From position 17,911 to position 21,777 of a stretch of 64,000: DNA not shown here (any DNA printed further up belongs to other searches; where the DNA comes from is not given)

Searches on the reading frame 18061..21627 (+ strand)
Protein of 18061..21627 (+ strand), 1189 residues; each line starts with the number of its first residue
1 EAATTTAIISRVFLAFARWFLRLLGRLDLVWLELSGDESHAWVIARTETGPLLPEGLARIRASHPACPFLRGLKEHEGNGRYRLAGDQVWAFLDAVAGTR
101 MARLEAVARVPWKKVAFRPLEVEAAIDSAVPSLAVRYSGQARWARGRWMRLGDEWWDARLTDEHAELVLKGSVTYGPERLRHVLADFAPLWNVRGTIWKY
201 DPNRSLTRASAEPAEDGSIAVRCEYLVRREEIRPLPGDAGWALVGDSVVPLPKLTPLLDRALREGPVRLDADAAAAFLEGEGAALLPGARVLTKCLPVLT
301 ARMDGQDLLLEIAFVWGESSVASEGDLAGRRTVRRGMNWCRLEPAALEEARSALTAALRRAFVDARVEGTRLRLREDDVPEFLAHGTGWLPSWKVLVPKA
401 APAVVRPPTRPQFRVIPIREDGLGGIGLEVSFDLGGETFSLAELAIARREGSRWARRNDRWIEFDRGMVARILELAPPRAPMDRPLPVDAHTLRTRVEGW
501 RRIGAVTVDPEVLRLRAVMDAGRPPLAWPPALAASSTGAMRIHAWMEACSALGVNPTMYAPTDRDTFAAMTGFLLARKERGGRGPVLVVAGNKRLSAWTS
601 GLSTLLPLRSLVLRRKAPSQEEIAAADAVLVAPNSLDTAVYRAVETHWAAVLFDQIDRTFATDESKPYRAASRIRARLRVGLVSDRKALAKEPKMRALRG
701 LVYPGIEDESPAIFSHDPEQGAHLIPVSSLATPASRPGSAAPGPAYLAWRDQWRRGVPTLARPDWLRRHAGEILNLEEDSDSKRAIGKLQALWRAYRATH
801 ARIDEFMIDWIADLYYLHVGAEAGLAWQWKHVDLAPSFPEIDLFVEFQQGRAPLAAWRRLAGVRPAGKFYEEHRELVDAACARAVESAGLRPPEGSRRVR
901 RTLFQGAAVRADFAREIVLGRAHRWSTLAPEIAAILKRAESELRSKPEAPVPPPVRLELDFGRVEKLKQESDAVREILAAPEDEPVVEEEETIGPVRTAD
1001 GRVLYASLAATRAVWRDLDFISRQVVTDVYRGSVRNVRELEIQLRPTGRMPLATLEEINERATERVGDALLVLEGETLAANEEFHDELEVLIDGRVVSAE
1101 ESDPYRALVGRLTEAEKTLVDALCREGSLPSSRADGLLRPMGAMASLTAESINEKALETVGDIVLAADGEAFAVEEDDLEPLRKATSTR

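Call 58: search_protein_families(library=pfam, proteins=[window:18061-21627:+], max_evalue=0.0001)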
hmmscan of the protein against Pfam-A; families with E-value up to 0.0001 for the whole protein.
window:18061-21627:+ (1189 aa): 1 family
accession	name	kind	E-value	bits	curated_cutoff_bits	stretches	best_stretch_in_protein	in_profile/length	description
PF15615.11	TerB_C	-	7.3e-20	72.1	26.3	2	1110-1182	76-147/148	TerB-C domain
